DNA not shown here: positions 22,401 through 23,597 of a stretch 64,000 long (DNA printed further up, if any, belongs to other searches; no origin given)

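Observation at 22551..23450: Receiver domain fused to a YbgC-type thioesterase, while the Tol-Pal-like cluster lacks its usual ybgC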

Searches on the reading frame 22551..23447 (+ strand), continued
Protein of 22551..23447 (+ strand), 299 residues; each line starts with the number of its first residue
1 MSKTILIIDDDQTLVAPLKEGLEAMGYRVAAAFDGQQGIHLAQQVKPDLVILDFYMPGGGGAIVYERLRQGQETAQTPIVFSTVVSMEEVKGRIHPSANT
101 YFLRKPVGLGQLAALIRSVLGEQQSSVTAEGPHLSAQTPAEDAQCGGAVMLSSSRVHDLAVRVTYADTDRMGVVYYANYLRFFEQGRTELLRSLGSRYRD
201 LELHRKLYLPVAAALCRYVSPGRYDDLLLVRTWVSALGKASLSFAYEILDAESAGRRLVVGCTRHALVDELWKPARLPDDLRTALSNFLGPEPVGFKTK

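Call 15: find_encoding_contigs(protein=P0105, flank=10000, max_places=1)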
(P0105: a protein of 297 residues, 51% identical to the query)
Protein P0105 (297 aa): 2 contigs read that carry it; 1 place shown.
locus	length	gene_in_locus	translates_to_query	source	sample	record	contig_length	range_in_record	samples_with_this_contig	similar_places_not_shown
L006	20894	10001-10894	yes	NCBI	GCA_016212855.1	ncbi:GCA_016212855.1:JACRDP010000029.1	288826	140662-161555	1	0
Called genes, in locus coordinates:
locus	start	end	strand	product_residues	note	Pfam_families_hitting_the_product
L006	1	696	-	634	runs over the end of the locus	-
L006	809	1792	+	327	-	PF01551:Peptidase_M23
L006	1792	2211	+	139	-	PF04519:Bactofilin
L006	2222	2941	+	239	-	PF13623:SurA_N_2, PF13624:SurA_N_3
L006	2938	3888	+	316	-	PF00294:PfkB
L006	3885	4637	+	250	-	PF00005:ABC_tran, PF13304:AAA_21 (faint)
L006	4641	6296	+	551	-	PF16949:ABC_tran_2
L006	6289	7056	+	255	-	PF04748:Polysacc_deac_2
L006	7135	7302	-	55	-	-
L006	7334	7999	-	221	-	-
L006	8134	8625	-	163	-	PF22817:ApeP-like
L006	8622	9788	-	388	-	PF07977:FabA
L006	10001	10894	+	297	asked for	PF00072:Response_reg, PF13279:4HBT_2, PF03061:4HBT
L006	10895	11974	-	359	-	PF01594:AI-2E_transport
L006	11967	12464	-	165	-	PF00027:cNMP_binding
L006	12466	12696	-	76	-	-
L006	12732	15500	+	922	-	PF00133:tRNA-synt_1, PF09334:tRNA-synt_1g, PF08264:Anticodon_1, PF06827:zf-FPG_IleRS (weak)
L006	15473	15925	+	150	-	PF01252:Peptidase_A8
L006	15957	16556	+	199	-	PF12796:Ank_2, PF13606:Ank_3 (faint), PF13637:Ank_4 (faint), PF12796:Ank_2, PF13857:Ank_5, PF00023:Ank (weak)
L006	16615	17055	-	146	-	-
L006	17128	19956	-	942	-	-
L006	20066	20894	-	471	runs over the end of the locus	PF01938:TRAM, PF05958:tRNA_U5-meth_tr, PF13649:Methyltransf_25 (faint), PF09445:Methyltransf_15 (faint), PF13847:Methyltransf_31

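Call 16: find_encoding_contigs(protein=P0016, flank=10000, max_places=1)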
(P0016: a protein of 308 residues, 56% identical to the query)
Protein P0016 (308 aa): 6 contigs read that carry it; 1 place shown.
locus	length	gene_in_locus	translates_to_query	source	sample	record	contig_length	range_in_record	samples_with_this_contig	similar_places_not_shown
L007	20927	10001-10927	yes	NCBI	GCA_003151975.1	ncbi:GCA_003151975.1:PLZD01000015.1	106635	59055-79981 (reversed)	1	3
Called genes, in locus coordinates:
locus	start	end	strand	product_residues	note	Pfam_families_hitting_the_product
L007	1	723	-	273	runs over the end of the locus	PF00800:PDT, PF01842:ACT (weak)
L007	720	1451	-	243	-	PF02826:2-Hacid_dh_C (faint), PF03807:F420_oxidored (faint), PF02153:PDH_N, PF26213:TYRAAT1_C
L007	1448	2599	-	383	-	PF12897:Asp_aminotransf (weak), PF00155:Aminotran_1_2, PF01212:Beta_elim_lyase, PF01041:DegT_DnrJ_EryC1, PF01053:Cys_Met_Meta_PP (weak)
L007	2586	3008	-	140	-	PF01817:CM_2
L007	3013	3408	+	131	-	-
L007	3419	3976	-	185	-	-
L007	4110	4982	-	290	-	-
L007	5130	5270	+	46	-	-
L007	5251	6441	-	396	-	PF07977:FabA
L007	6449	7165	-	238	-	PF00588:SpoU_methylase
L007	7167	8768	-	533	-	PF13181:TPR_8 (faint), PF00515:TPR_1 (faint), PF07719:TPR_2 (weak)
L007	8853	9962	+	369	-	PF13506:Glyco_transf_21, PF13641:Glyco_tranf_2_3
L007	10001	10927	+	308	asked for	PF00072:Response_reg, PF13279:4HBT_2, PF03061:4HBT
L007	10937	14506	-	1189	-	-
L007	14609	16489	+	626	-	PF00437:T2SSE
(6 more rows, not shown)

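Call 21: find_related_loci(query=A1, collection=genome_contigs, flank=8000)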
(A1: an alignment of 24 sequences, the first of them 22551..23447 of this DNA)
Query A1 (299 aa) in genome_contigs; peptide patterns used: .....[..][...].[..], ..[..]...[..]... (x = any residue, [..] = any of these).
515 stretches matched a pattern; 425 encode a relative of the query (tblastn E <= 1e-3); the best 80 are kept; 80 distinct loci.
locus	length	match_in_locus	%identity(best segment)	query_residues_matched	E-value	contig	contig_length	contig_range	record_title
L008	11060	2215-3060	74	1-293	1e-136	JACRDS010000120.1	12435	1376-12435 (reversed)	MAG: Elusimicrobia bacterium isolate NC_groundwater_1678_Pr3_B-0.1um_69_20 SR-2_scaffold_141_2413440, whole genome shotg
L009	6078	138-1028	63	3-294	1e-120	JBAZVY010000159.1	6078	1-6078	MAG: Elusimicrobiota bacterium isolate SO_2017_GW1_264 NODE_49284_length_6078_cov_0.764073_OW334_2017, whole genome shot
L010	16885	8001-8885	61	1-293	4e-118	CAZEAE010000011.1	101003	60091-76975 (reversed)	MAG TPA_asm: uncultured Elusimicrobia sp. isolate binchicken_co248_32 genome assembly, contig: NODE_134_length_101003_co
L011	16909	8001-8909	56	3-293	1e-115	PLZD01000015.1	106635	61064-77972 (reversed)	MAG: Elusimicrobia bacterium isolate palsa_1176 73.20120700_P3D.185_contig_14237, whole genome shotgun sequence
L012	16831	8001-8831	60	3-293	2e-113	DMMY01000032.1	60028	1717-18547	MAG TPA_asm: Elusimicrobia bacterium isolate UBA9628 contig_588, whole genome shotgun sequence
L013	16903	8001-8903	58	3-293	2e-112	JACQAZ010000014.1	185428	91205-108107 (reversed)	MAG: Elusimicrobia bacterium isolate NC_groundwater_929_Pr1_S-0.2um_66_27 Montesol18-Sp2_coassembly_scaffold_378791, who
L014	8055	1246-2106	58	1-293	1e-111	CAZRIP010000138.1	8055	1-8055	MAG TPA_asm: uncultured Elusimicrobia sp. isolate binchicken_co54_389 genome assembly, contig: NODE_16303_length_8055_co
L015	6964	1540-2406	57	1-290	5e-110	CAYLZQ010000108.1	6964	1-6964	MAG TPA_asm: uncultured Elusimicrobia bacterium isolate binchicken_co21_239 genome assembly, contig: NODE_11762_length_6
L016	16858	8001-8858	59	1-290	2e-107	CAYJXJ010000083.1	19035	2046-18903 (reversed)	MAG TPA_asm: uncultured Elusimicrobia bacterium isolate ERP125453_co1_480 genome assembly, contig: NODE_2861_length_1903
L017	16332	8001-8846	55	1-293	6e-107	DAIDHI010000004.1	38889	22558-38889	MAG TPA_asm: Elusimicrobia bacterium isolate clean341 k141_889482, whole genome shotgun sequence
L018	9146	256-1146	55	1-290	3e-107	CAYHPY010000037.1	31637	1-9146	MAG TPA_asm: uncultured Elusimicrobia bacterium isolate ERP119705_co15_38 genome assembly, contig: NODE_1140_length_3163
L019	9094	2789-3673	53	1-291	8e-107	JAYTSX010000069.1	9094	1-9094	MAG: Elusimicrobiota bacterium isolate GFS_5282 GFS_5282_68, whole genome shotgun sequence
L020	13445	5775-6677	52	1-291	8e-107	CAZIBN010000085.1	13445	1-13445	MAG TPA_asm: uncultured Elusimicrobia sp. isolate binchicken_co186_163 genome assembly, contig: NODE_5857_length_13445_c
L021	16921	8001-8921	53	1-293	2e-106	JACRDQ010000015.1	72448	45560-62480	MAG: Elusimicrobia bacterium isolate NC_groundwater_1676_Pr3_B-0.1um_68_27 SR-2_scaffold_141_655098, whole genome shotgu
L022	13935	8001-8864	54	1-289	1e-105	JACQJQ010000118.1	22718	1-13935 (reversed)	MAG: Elusimicrobia bacterium isolate NC_groundwater_1155_Ag_S-0.1um_67_28 S_p1_S3_coassembly_k141_1313583, whole genome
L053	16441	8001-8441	59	149-295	6e-55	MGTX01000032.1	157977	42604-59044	MAG: Elusimicrobia bacterium GWA2_66_18 gwa2_scaffold_92, whole genome shotgun sequence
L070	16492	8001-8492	48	118-286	5e-45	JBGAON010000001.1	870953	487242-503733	MAG: Elusimicrobiota bacterium isolate MAG_MBR_H10.43 MBRH10-43_opera_contig_22, whole genome shotgun sequence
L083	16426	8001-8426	49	147-285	9e-41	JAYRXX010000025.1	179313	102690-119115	MAG: Elusimicrobiota bacterium isolate EBPR_ori4bin.9 k141_82505, whole genome shotgun sequence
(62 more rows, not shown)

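Call 34: search_protein_families(library=pfam, proteins=[L012:6312-7556:+, L012:8999-11374:+, L012:5410-6300:+, L012:183-2837:+, L006:8622-9785:-, L006:8134-8622:-, L006:7334-7996:-, L003:5634-6788:+, L053:6792-7940:+, L053:7983-8447:+], max_evalue=0.001)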
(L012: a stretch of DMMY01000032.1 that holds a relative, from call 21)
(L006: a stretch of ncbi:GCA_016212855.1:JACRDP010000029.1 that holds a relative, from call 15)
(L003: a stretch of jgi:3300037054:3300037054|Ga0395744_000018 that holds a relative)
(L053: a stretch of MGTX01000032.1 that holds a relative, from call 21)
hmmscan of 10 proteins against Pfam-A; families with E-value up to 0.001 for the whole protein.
L012:6312-7556:+ (415 aa): 3 families
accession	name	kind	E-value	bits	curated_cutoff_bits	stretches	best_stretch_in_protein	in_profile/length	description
PF13860.13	FlgD_ig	-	1.9e-06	28.2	27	1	320-387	9-78/79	FlgD Ig-like domain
PF13729.12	TraF_2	-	4.9e-06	26.4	25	1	161-226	190-262/264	F plasmid transfer operon, TraF, protein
PF03687.19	UPF0164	-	1.6e-05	24.3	21.4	1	41-158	51-166/325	Uncharacterised protein family (UPF0164)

L012:8999-11374:+ (792 aa): 0 families

L012:5410-6300:+ (297 aa): 0 families

L012:183-2837:+ (885 aa): 15 families
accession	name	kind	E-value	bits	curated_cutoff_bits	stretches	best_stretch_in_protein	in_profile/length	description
PF13174.12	TPR_6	-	1.7e-44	147.9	26.3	0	511-542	1-32/33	Tetratricopeptide repeat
PF07719.23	TPR_2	-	2.7e-40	133.6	27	0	772-802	3-33/34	Tetratricopeptide repeat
PF13432.12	TPR_16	-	2.9e-31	108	32.7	2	479-539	3-60/65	Tetratricopeptide repeat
PF00515.34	TPR_1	-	1.2e-23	82.3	27.8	0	773-798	4-29/34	Tetratricopeptide repeat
PF13428.12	TPR_14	-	3.7e-22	77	23.5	0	776-813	7-43/44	Tetratricopeptide repeat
PF13181.12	TPR_8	-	1.3e-20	72.2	25.7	1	772-802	3-33/34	Tetratricopeptide repeat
PF13424.12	TPR_12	-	9.6e-19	67.8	30.1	0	292-354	11-72/77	Tetratricopeptide repeat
PF13525.12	YfiO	-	1.5e-12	48.2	25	1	443-589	12-132/203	Outer membrane lipoprotein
PF12895.13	ANAPC3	-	9.7e-12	45.5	27.2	0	298-351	3-47/82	Anaphase-promoting complex, cyclosome, subunit 3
PF14559.12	TPR_19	-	6.5e-10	39.6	25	0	783-840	4-57/68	Tetratricopeptide repeat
PF09976.15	TPR_21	-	6.6e-07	29.7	25.5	0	580-679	35-134/193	Tetratricopeptide repeat-like domain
PF13176.12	TPR_7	-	1.2e-06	28.5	27.9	0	773-806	2-35/36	Tetratricopeptide repeat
PF25062.1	ARM_TT21_N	-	1.5e-05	25.3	40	0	158-240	87-165/222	Tetratricopeptide repeat protein 21 N-terminal ARM repeat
PF13414.12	TPR_11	-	0.00017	21.7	26.8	0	777-806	1-30/42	TPR repeat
PF13371.12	TPR_9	-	0.00061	20.2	35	0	752-809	15-68/73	Tetratricopeptide repeat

L006:8622-9785:- (387 aa): 1 family
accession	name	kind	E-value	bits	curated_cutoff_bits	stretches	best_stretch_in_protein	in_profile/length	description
PF07977.19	FabA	-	1.9e-46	157.6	23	2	37-162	5-137/138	FabA-like domain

L006:8134-8622:- (162 aa): 0 families

L006:7334-7996:- (220 aa): 0 families

L003:5634-6788:+ (385 aa): 2 families
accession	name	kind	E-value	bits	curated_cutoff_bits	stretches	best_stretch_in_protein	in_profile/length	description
PF13506.12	Glyco_transf_21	-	8e-23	81.2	21.7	1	98-265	1-167/174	Glycosyl transferase family 21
PF13641.12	Glyco_tranf_2_3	-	6.3e-11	43.2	27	1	72-268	30-222/230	Glycosyltransferase like family 2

L053:6792-7940:+ (383 aa): 4 families
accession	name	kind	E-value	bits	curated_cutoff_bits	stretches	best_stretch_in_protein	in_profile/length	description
PF13506.12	Glyco_transf_21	-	1.3e-25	90.3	21.7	1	98-270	1-173/174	Glycosyl transferase family 21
PF13641.12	Glyco_tranf_2_3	-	4.4e-14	53.5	27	1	55-270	14-228/230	Glycosyltransferase like family 2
PF13632.12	Glyco_trans_2_3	-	1.6e-09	38.3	27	1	131-317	1-195/198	Glycosyl transferase family group 2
PF00535.33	Glycos_transf_2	-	9.8e-08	32.5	23.3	1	56-217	12-168/168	Glycosyl transferase family 2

L053:7983-8447:+ (155 aa): 2 families
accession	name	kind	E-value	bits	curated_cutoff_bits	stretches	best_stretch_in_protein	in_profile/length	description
PF03061.28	4HBT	-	5.1e-16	59.2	20.6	1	29-110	1-74/79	Thioesterase superfamily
PF13279.12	4HBT_2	-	2.4e-15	57.5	25.5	1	23-140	3-119/122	Thioesterase-like superfamily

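Call 40: predict_structure(alignment_id=A1)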
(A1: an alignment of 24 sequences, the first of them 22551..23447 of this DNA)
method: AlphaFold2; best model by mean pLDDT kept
length: 299 residues; sequences in the alignment: 24
mean_pLDDT: 85.8   pTM: 0.50
mean pLDDT of the five models: 85.8, 84.0, 83.2, 83.0, 81.8
residues with pLDDT >= 90: 198; 70-90: 63; 50-70: 10; < 50: 28
segments of 3 or more residues with pLDDT < 50: 126-153
pLDDT, mean of each block of 10 residues (from residue 1): 94 93 96 95 98 84 96 97 90 94 89 94 58 34 32 73 80 79 94 89 93 93 88 96 96 91 97 95 94 73
secondary structure, 60 per line:
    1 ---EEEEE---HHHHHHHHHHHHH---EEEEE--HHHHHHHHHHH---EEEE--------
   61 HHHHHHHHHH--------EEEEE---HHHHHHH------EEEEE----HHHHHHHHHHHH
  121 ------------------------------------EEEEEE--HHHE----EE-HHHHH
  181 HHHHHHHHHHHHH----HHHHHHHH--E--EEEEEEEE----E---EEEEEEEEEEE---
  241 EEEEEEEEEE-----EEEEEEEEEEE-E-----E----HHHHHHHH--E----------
elements in order: E4-8 H12-24 E28-32 H35-45 E49-52 H61-70 E79-83 H87-93 E100-104 H109-120 E157-162 H176-193 H198-205 E211-218 E227-237 E241-250 E256-266 H279-286
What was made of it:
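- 22551..22913 (+): Receiver (REC) domain, residues 1-121. Key residues are D10/D11 (acidic pocket), D53 (phospho-acceptor, codon 22707-22709), S82/T83, F102 and K105-P106. AlphaFold2 gives a (beta-alpha)5 fold with pLDDT about 90-98 (call 40).
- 22914..23018 (+): Inter-domain linker, residues about 122-156. It is low-complexity and predicted disordered. pLDDT is below 50 for residues 126-153 (call 40).
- On Response regulator receiver domain (CheY-like REC, PF00072): AlphaFold2 shows five strand-helix units with pLDDT of 84-98 (call 40).
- AlphaFold2 gives two confident domains, a disordered linker and pTM 0.50, so no fixed docking is predicted (call 40). The long, variable, disordered linker (15-112 aa) and the absence of a predicted inter-domain interface (call 40) give no structural route for regulation.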

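Call 42: search_protein_families(library=pfam, proteins=[L070:3946-4710:+, L070:4714-5625:+, L070:5522-6754:+, L070:6711-7787:+, L070:8479-10302:+, L070:10362-11660:+, L070:11633-13993:+, L083:6253-8016:+, L070:3539-3979:+], max_evalue=0.001)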
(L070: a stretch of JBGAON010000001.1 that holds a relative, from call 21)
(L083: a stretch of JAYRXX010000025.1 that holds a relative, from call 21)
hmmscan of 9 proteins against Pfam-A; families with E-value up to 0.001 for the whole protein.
L070:3946-4710:+ (255 aa): 0 families

L070:4714-5625:+ (304 aa): 2 families
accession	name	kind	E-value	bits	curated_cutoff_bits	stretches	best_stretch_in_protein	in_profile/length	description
PF03255.19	ACCA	-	1.5e-133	445.2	23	1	14-280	44-310/310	Acetyl co-enzyme A carboxylase carboxyltransferase-like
PF01039.27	Carboxyl_trans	-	8.7e-21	74.5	22.3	1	12-212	225-428/493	Carboxyl transferase domain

L070:5522-6754:+ (411 aa): 1 family
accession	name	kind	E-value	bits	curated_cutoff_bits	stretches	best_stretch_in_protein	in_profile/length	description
PF01791.15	DeoC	-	1.8e-64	218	23.8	1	131-387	2-229/229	DeoC/LacD family aldolase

L070:6711-7787:+ (359 aa): 1 family
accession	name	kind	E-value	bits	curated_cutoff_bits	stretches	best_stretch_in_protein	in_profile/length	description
PF00365.25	PFK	-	1.6e-99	333.2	30.9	1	20-315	1-277/277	Phosphofructokinase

L070:8479-10302:+ (608 aa): 16 families
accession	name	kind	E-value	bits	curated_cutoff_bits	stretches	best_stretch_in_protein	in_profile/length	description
PF13414.12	TPR_11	-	3.5e-21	75.1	26.8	2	536-577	1-42/42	TPR repeat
PF00515.34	TPR_1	-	6.3e-18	64.2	27.8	2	531-562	3-34/34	Tetratricopeptide repeat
PF04932.20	Wzy_C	-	6.5e-17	62.1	31.7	1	219-355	2-149/149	O-Antigen ligase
PF07719.23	TPR_2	-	6e-16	57.6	27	2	565-596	3-34/34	Tetratricopeptide repeat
PF13432.12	TPR_16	-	2.1e-14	54.1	32.7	2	543-597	11-65/65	Tetratricopeptide repeat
PF13428.12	TPR_14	-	2e-13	50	23.5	0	565-601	3-39/44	Tetratricopeptide repeat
PF13431.12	TPR_17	-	8.5e-13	47.9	24.4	0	518-550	2-34/34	Tetratricopeptide repeat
PF14559.12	TPR_19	-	2.7e-11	44.1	25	2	544-598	6-60/68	Tetratricopeptide repeat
PF13174.12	TPR_6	-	5.4e-09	36.6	26.3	0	567-595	4-32/33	Tetratricopeptide repeat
PF13181.12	TPR_8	-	5e-08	32.9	25.7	0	531-561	3-33/34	Tetratricopeptide repeat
PF13371.12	TPR_9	-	4.7e-07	30.2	35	1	513-566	13-66/73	Tetratricopeptide repeat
PF13176.12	TPR_7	-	1.2e-06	28.5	27.9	0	531-564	1-34/36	Tetratricopeptide repeat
PF13424.12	TPR_12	-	1.3e-06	28.9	30.1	1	531-590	5-72/77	Tetratricopeptide repeat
PF13374.12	TPR_10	-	3.6e-06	27.2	27.5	0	530-558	3-31/42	Tetratricopeptide repeat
PF23914.1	TPR_CcmH_CycH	-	5.1e-06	26.8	42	1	534-601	55-125/158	Cytochrome c-type biogenesis protein H TPR domain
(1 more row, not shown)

L070:10362-11660:+ (433 aa): 9 families
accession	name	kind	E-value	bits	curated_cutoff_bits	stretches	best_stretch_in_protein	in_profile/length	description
PF05958.17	tRNA_U5-meth_tr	-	3.2e-30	105.8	23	1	288-430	203-355/357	tRNA (Uracil-5-)-methyltransferase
PF13847.12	Methyltransf_31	-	2.3e-09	37.5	27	1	287-347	4-67/145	Methyltransferase domain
PF09445.16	Methyltransf_15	-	2.8e-09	37.2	22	1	289-369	3-84/165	RNA cap guanine-N2 methyltransferase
PF13649.12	Methyltransf_25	-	2.8e-07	31.6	27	1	291-347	2-59/97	Methyltransferase domain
PF05175.20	MTS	-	8.4e-07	29.2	23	1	287-365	32-107/170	Methyltransferase small domain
PF03602.21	Cons_hypoth95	-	1.3e-05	25.3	24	1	283-365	38-122/182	Conserved hypothetical protein 95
PF08242.18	Methyltransf_12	-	4.7e-05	24.5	30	1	291-348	1-60/98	Methyltransferase domain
PF08241.18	Methyltransf_11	-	0.00016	22.6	21.2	1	291-346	1-54/95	Methyltransferase domain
PF02475.24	TRM5-TYW2_MTfase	-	0.00077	19.9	28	0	287-354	37-107/164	TRM5/TYW2 methyltransferase domain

L070:11633-13993:+ (787 aa): 8 families
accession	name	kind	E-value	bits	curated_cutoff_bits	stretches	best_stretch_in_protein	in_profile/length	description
PF00580.27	UvrD-helicase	-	8.5e-91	304.8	23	1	31-296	1-271/271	UvrD/REP helicase N-terminal domain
PF13361.12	UvrD_C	-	1.2e-74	252.3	25.6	1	301-664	1-348/350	UvrD-like helicase C-terminal domain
PF13245.12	AAA_19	-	1.1e-21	77.9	25.1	1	36-279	2-132/134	AAA domain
PF13538.12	UvrD_C_2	-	1.2e-12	48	27.4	1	604-661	3-51/52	UvrD-like helicase C-terminal domain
PF13604.12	AAA_30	-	1.5e-08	35.1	27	0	220-328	72-175/191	AAA domain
PF21196.3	PcrA_UvrD_tudor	-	2.3e-08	34.2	23.9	1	740-785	1-46/48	PcrA/UvrD tudor domain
PF01443.25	Viral_helicase1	-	2.1e-07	31.4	21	0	599-660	178-225/228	Viral superfamily 1 RNA helicase core domain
PF13087.12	AAA_12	-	0.00015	21.9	27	0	603-662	139-191/195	AAA domain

L083:6253-8016:+ (588 aa): 1 family
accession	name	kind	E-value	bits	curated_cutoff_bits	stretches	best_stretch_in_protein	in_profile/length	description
PF00365.25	PFK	-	5.5e-34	118.2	30.9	1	104-483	1-274/277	Phosphofructokinase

L070:3539-3979:+ (147 aa): 1 family
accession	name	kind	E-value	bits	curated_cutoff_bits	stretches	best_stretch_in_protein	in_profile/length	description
PF00072.30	Response_reg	-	1e-25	90.5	30.2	1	32-141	1-110/111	Response regulator receiver domain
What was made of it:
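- Closest known: Stand-alone YbgC/FadM-like thioesterases of other Elusimicrobiota. Different: Their conserved context differs: accA, class-I aldolase and PFK upstream, then Wzy_C/TPR, a tRNA U5 methyltransferase and UvrD downstream (call 42).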

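Call 45: search_protein_representatives(protein=window:22551-23447:+)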
Query: 299 residues. Proteins with E-value up to 0.001 (for the whole library): 221879; up to 1e-10: 17816; up to 1e-30: 93. The best 150 are listed.
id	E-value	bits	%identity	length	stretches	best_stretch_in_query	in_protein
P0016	2.2e-110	385.1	59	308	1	2-293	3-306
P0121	1.4e-83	297.2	52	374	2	123-289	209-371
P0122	4.2e-81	289.0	52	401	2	151-285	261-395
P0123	5.5e-80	285.4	58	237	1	56-293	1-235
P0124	6.2e-80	285.2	54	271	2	154-289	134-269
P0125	4.0e-54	200.5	50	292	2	140-289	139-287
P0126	5.0e-53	196.9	45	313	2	3-129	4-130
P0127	3.1e-45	171.3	32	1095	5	3-118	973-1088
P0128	3.8e-45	171.0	62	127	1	1-125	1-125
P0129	1.8e-44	168.8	35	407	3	3-139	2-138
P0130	9.5e-44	166.5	36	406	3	2-129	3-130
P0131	3.6e-43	164.5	37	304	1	3-288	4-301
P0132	6.4e-42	160.5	57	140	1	156-287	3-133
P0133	1.0e-40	156.5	35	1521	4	1-89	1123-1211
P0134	4.2e-40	154.5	37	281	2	3-125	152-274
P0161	1.8e-34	136.0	39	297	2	2-127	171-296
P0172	2.9e-33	132.0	37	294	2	152-292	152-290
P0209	9.3e-31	123.8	35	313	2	157-285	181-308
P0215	1.6e-30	123.1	40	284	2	162-280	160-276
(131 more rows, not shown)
